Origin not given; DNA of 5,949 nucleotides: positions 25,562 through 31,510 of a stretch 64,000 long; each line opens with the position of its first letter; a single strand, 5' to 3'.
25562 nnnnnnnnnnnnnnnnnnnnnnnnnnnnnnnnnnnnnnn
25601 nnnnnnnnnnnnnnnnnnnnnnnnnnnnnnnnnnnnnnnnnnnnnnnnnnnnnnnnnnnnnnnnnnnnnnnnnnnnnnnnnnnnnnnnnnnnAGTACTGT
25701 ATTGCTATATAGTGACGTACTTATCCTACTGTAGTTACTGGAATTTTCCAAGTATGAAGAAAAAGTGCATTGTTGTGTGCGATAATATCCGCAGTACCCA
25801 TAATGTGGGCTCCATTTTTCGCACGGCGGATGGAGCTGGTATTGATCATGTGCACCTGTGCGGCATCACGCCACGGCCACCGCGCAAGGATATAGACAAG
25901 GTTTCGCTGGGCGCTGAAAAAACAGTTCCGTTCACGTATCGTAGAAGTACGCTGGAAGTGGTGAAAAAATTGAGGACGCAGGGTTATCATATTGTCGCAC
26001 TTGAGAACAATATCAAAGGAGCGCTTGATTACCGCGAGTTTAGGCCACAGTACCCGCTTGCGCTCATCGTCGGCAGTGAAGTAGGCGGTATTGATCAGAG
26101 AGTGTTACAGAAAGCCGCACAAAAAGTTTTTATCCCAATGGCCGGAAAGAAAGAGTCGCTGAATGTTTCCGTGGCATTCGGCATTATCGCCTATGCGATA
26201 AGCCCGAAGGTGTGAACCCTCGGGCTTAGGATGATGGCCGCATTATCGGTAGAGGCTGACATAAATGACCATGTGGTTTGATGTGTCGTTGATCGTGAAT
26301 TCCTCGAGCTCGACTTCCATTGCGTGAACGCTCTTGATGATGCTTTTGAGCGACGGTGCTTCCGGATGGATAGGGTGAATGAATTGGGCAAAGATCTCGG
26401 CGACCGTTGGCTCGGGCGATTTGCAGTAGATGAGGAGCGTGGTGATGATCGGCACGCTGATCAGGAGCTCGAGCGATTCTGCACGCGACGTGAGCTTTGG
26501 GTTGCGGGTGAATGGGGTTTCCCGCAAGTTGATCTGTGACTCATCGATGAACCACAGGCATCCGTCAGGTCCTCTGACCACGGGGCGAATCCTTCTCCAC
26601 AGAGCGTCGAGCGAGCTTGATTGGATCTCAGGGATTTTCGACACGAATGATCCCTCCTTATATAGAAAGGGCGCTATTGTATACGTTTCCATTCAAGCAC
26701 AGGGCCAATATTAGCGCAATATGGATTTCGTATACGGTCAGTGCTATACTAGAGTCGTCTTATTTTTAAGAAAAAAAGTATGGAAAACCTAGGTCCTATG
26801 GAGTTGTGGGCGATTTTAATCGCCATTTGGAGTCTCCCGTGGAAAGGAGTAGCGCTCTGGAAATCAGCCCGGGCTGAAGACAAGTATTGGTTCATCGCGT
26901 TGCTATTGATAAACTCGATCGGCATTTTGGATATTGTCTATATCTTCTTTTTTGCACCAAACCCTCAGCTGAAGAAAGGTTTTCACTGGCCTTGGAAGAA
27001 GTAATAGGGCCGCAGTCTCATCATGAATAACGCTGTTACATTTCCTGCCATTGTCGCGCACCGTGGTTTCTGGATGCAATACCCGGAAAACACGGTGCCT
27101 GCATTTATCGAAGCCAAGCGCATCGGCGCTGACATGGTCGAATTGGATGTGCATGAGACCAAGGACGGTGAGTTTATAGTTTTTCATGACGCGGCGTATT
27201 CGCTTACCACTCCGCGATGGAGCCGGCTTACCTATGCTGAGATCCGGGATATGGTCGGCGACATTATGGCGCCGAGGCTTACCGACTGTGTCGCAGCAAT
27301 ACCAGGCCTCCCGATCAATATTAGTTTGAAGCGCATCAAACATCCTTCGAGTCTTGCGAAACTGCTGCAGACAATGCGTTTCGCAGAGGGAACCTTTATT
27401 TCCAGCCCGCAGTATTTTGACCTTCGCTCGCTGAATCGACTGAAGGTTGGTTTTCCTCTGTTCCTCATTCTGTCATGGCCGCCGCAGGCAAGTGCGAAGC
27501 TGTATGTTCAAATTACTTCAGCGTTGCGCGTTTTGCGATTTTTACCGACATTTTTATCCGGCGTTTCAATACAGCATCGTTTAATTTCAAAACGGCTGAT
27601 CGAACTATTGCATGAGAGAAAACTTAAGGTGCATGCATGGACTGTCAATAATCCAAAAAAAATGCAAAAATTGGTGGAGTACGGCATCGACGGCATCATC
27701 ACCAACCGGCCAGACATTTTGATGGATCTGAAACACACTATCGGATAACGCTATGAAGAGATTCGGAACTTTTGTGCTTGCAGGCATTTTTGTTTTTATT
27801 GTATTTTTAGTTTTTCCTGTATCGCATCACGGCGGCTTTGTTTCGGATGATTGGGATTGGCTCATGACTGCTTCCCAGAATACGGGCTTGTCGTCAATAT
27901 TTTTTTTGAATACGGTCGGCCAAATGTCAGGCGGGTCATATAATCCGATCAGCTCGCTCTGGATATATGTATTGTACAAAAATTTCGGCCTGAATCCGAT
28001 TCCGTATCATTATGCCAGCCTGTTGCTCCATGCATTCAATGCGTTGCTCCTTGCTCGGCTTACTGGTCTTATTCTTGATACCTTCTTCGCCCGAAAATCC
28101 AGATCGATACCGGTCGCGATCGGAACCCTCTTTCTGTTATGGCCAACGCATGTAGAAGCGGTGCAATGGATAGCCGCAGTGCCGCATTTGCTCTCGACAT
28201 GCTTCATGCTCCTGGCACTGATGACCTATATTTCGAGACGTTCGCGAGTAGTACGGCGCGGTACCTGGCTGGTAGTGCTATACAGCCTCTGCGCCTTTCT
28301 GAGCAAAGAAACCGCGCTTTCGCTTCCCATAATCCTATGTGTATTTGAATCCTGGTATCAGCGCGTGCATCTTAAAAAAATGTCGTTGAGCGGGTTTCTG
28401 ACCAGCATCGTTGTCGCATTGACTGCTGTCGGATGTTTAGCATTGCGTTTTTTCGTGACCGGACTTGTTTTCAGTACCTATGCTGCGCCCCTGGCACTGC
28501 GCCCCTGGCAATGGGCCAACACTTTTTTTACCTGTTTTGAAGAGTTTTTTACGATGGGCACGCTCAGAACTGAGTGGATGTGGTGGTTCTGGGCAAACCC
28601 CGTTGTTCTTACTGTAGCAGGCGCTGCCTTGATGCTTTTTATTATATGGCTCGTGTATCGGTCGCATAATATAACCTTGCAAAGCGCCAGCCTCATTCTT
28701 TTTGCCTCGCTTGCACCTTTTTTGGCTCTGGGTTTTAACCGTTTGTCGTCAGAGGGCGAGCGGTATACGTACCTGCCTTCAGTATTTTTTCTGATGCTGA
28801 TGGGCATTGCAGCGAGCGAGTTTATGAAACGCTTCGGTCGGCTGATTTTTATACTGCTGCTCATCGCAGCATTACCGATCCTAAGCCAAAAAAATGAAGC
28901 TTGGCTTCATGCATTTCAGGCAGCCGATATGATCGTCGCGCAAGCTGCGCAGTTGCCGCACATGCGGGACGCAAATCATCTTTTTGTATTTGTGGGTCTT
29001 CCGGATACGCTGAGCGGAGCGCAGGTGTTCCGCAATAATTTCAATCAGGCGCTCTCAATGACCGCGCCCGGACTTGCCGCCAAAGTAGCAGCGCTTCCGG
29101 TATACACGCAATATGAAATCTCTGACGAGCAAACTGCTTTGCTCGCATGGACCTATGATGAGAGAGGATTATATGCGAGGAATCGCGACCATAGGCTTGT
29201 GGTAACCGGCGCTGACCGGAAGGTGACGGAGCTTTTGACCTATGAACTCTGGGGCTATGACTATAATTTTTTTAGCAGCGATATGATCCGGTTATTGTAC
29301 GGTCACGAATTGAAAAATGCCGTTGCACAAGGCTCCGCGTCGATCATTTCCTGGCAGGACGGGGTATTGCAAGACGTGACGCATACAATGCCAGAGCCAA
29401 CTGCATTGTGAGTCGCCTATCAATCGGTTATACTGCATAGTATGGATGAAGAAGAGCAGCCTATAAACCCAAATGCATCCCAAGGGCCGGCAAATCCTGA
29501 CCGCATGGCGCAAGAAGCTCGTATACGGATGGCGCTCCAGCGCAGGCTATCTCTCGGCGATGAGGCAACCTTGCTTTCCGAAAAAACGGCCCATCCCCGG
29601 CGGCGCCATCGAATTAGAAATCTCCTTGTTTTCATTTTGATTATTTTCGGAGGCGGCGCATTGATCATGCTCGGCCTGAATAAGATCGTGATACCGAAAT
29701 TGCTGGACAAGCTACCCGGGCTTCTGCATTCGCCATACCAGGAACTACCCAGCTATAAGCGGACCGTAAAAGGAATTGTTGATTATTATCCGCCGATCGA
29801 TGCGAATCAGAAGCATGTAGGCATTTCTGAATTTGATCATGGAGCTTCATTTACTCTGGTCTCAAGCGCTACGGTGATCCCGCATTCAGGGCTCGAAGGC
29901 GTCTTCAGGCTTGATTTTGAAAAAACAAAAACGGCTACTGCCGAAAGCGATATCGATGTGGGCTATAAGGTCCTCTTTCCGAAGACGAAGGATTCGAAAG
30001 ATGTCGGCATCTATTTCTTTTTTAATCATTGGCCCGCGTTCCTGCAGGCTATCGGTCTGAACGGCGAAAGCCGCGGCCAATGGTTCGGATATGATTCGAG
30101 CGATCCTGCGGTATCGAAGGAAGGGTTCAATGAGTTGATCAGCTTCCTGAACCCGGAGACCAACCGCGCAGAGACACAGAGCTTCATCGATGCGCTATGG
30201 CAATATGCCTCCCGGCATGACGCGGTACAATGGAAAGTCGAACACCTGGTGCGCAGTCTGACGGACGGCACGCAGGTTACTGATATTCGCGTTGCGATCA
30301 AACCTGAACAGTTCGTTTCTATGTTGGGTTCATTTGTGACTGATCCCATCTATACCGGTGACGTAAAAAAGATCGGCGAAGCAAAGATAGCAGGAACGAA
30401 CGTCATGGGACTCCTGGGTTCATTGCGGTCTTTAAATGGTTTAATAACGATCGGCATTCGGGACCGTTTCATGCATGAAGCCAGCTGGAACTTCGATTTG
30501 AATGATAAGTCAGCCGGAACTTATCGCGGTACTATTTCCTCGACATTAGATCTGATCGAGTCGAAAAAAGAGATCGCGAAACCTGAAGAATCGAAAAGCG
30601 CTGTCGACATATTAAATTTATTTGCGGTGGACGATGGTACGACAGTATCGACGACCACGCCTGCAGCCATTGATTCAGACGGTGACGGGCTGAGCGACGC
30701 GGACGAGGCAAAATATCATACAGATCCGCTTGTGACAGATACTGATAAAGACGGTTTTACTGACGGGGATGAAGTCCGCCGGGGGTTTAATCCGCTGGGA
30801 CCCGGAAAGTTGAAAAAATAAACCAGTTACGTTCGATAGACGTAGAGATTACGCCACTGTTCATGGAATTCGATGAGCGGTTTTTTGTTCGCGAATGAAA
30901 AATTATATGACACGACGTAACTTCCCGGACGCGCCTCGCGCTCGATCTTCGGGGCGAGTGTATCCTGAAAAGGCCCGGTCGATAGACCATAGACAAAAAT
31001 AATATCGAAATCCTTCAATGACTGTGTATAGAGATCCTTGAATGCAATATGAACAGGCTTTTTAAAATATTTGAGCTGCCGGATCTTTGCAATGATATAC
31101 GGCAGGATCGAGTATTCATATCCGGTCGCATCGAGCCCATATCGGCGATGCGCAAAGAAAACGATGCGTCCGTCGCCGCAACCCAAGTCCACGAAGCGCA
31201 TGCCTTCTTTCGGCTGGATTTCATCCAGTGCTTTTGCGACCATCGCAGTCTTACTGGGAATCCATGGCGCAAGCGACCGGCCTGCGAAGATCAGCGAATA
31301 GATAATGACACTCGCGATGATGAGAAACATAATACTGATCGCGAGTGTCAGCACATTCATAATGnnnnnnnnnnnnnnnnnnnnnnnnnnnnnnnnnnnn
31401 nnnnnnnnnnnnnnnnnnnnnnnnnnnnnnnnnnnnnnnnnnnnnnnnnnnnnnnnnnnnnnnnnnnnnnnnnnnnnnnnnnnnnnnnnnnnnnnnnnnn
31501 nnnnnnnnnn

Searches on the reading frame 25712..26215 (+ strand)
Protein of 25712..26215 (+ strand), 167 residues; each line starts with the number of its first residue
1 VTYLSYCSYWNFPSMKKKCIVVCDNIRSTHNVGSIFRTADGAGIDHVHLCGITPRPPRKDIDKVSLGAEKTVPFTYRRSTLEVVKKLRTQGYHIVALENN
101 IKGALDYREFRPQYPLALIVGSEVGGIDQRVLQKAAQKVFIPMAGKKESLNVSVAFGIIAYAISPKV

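Call 66: search_protein_families(library=pfam, proteins=[window:25712-26215:+], max_evalue=0.0001)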
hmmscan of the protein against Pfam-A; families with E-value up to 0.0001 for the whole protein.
window:25712-26215:+ (167 aa): 1 family
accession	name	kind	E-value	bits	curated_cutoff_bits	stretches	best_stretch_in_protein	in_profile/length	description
PF00588.24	SpoU_methylase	-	3.5e-33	115.1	29.7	1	19-161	2-142/142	SpoU rRNA Methylase family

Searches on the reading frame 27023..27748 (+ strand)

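Call 43: search_protein_families(library=pfam, proteins=[window:27023-27748:+], max_evalue=0.001)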
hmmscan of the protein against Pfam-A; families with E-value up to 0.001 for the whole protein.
window:27023-27748:+ (241 aa): 2 families
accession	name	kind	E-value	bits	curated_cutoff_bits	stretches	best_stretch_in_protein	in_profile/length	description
PF03009.23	GDPD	-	3.3e-33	116.3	23.6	1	13-231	1-243/244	Glycerophosphoryl diester phosphodiesterase family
PF13653.12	GDPD_2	-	4.4e-05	24.3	27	1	203-231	2-30/30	Glycerophosphoryl diester phosphodiesterase family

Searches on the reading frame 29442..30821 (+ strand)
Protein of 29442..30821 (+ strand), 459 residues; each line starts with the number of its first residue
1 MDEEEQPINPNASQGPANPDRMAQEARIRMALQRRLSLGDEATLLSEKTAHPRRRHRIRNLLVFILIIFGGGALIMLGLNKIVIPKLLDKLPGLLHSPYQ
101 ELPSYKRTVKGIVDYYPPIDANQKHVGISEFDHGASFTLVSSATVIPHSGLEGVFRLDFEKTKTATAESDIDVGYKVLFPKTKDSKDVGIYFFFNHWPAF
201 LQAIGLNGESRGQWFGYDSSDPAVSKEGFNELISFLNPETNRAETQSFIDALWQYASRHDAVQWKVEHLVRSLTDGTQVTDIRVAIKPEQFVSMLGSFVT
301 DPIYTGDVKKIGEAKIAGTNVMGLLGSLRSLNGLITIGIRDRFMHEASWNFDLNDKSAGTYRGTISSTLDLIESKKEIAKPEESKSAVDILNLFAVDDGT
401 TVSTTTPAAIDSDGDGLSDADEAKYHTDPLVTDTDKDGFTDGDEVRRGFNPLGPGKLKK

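Call 43: search_protein_families(library=pfam, proteins=[window:29442-30821:+], max_evalue=0.001)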
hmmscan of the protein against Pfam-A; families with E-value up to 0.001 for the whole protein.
window:29442-30821:+ (459 aa): 1 family
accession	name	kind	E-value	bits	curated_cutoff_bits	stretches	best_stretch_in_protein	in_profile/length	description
PF18884.5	TSP3_bac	-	1.5e-12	47.6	25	1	411-430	1-20/22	Bacterial TSP3 repeat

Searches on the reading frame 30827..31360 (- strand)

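Call 66: search_protein_families(library=pfam, proteins=[window:30827-31360:-], max_evalue=0.0001)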
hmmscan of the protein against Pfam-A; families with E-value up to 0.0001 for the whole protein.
window:30827-31360:- (177 aa): 1 family
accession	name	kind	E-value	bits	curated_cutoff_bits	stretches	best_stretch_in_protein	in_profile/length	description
PF13847.12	Methyltransf_31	-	4e-06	27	27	1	51-163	2-119/145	Methyltransferase domain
